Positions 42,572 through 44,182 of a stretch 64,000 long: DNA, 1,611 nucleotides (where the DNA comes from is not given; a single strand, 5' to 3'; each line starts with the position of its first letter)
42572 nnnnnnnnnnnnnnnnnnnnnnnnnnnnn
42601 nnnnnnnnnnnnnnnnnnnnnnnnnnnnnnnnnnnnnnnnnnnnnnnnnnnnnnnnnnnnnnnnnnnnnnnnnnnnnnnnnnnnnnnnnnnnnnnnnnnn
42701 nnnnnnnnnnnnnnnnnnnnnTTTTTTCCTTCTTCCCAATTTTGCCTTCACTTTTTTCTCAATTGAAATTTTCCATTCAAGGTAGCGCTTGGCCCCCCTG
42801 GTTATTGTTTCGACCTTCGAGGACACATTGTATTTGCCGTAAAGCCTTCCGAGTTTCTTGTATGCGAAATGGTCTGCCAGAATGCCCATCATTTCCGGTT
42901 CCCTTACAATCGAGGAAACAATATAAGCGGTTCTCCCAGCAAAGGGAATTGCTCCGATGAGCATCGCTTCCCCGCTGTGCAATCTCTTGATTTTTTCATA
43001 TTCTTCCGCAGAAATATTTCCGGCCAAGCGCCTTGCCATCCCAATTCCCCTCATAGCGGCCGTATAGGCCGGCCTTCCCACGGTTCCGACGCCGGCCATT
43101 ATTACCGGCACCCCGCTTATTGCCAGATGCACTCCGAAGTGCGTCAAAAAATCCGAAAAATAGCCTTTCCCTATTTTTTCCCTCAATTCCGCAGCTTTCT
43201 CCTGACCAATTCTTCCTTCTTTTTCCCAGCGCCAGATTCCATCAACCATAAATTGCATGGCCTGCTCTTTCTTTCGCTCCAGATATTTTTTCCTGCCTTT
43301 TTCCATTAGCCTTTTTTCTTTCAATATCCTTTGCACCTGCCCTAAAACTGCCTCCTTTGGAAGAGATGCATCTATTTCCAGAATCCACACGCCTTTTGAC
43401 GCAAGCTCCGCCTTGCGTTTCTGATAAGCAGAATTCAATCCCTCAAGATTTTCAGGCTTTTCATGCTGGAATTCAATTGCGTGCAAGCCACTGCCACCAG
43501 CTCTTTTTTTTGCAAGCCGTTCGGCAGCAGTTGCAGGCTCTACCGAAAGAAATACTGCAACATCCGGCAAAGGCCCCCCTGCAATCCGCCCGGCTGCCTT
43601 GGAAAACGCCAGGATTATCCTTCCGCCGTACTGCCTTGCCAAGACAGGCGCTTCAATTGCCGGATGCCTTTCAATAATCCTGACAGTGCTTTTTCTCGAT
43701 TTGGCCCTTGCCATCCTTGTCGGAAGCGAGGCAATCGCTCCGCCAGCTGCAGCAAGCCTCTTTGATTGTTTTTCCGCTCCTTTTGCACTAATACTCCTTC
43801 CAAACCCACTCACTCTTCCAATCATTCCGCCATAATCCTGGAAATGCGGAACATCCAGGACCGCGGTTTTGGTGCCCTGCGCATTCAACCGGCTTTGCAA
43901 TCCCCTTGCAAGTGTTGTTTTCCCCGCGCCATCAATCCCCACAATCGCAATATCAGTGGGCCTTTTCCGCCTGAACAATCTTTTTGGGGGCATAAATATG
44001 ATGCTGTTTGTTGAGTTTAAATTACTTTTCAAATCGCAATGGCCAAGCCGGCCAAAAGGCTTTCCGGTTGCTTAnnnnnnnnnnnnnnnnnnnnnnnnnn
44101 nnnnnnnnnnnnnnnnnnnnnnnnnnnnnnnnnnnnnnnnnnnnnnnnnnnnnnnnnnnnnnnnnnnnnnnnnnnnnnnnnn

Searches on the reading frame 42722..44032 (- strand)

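Call 6: search_protein_families(library=pfam, proteins=[window:42722-44032:-], max_evalue=1)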
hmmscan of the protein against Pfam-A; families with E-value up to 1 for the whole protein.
window:42722-44032:- (437 aa): 19 families
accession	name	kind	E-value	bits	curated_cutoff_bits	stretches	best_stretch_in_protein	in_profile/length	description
PF02223.23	Thymidylate_kin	-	1.6e-11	44.7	27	1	32-230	3-182/185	Thymidylate kinase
PF13238.12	AAA_18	-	2.1e-06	28.7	29.4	1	28-177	1-112/128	AAA domain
PF01583.26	APS_kinase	-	0.0028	18.1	21.1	1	28-60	5-37/152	Adenylylsulphate kinase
PF06414.18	Zeta_toxin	-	0.003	17.4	22.3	1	21-65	12-55/199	Zeta toxin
PF13401.12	AAA_22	-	0.0035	18.1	27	1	28-66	8-46/130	AAA domain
PF03308.22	MeaB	-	0.0057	16.1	23.1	1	24-69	32-78/273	Methylmalonyl Co-A mutase-associated GTPase MeaB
PF13191.12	AAA_16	-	0.01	16.8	32.6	1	21-78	20-80/167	AAA ATPase domain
PF13207.12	AAA_17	-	0.015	16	27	0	31-50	1-20/136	AAA domain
PF01712.25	dNK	-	0.017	15.3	27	0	156-223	123-183/203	Deoxynucleoside kinase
PF13671.12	AAA_33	-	0.018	15.8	27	1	29-178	3-120/143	AAA domain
PF13604.12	AAA_30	-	0.022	14.9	27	1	29-120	22-94/191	AAA domain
PF00025.27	Arf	-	0.033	14.1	22.3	1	18-49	7-38/174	ADP-ribosylation factor family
PF00448.28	SRP54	-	0.037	14.1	22.7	1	27-58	3-34/196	SRP54-type protein, GTPase domain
PF01656.29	CbiA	-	0.038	14.4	25.4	1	35-61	9-35/125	CobQ/CobB/MinD/ParA nucleotide binding domain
PF03205.20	MobB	-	0.039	14.3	26.6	1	28-59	2-33/133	Molybdopterin guanine dinucleotide synthesis protein B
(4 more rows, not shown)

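Call 7: search_protein_families(library=ncbifam, proteins=[window:42722-44032:-], max_evalue=1)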
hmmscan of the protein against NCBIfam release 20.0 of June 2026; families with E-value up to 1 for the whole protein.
window:42722-44032:- (437 aa): 32 families (the best 25 are shown)
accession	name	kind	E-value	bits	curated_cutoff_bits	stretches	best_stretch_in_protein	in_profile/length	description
TIGR00041.1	DTMP_kinase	equivalog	2.3e-10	40.5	83.25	1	28-229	7-192/196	dTMP kinase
NF005923.0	PRK07933.1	equivalog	1.1e-09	38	193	2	28-66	3-41/213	dTMP kinase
NF006746.0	PRK09270.1-5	subfamily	0.00019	20.4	250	1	26-61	22-57/210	nucleoside/nucleotide kinase family protein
NF005655.0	PRK07429.1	subfamily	0.0002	20.6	236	1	22-63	5-46/326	phosphoribulokinase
NF004041.0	PRK05541.1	subfamily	0.00048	20.2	127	1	27-86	9-64/176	adenylyl-sulfate kinase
TIGR00455.1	apsK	equivalog_domain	0.002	17.8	138.7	1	20-60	13-53/184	adenylyl-sulfate kinase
NF002059.0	PRK00889.1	subfamily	0.0024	17.6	244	1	28-60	8-40/177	adenylyl-sulfate kinase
NF041053.1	CobW_rel_Se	equivalog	0.004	16.8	180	1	28-59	4-35/195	CobW-related selenoprotein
NF000355.4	ribo_prot_ABC_F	equivalog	0.0051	15.7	380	1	26-56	29-59/499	ribosomal protection-like ABC-F family protein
NF004035.0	PRK05506.1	subfamily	0.0069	14.7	715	1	21-61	456-496/632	bifunctional sulfate adenylyltransferase subunit 1/adenylylsulfate kinase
NF011065.0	PRK14494.1-4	equivalog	0.0082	15.5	287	1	24-64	9-49/244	putative molybdopterin-guanine dinucleotide biosynthesis protein MobB/FeS domain-containing protein protein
NF003013.0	PRK03846.1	subfamily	0.0096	15.6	163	1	22-60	25-63/202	adenylyl-sulfate kinase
NF006743.0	PRK09270.1-2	equivalog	0.018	14.1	227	1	19-63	22-66/217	nucleoside/nucleotide kinase family protein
NF006085.0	PRK08233.1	equivalog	0.027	14.3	198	1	23-51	3-31/184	hypothetical protein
NF006015.0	PRK08154.1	subfamily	0.03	13.5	204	1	21-50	132-161/314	anaerobic benzoate catabolism transcriptional regulator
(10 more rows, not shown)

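Call 52: search_protein_families(library=padloc, proteins=[window:42722-44032:-], max_evalue=0.1)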
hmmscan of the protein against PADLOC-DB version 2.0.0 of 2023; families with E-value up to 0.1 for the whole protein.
window:42722-44032:- (437 aa): 4 families
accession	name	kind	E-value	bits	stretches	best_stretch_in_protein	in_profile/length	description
PDLC02911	VakA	-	1.5e-06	26.9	1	28-55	5-32/163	-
PDLC04690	PDC-M51B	-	0.0021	15.8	1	28-53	5-30/191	-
PDLC00915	TRIP13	-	0.0038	14.7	1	28-52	66-90/302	TRIP13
PDLC04140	mad8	-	0.0045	14.6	1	28-92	30-70/314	mads_8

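Call 53: search_protein_families(library=phrogs, proteins=[window:42722-44032:-], max_evalue=0.1)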
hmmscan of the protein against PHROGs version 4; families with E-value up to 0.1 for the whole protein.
window:42722-44032:- (437 aa): 5 families
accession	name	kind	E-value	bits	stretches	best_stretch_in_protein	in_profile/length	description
phrog_761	-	other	1.2e-14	55.8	1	28-249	22-222/362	thymidylate kinase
phrog_2107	-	other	0.0056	17.4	1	26-56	4-34/201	thymidylate kinase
phrog_2630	-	unknown function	0.032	14.6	1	29-70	35-76/326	-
phrog_5846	-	DNA, RNA and nucleotide metabolism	0.042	14.1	0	19-52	31-65/380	clamp loader of DNA polymerase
phrog_10255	-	other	0.043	14.6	1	27-52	3-28/230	kinase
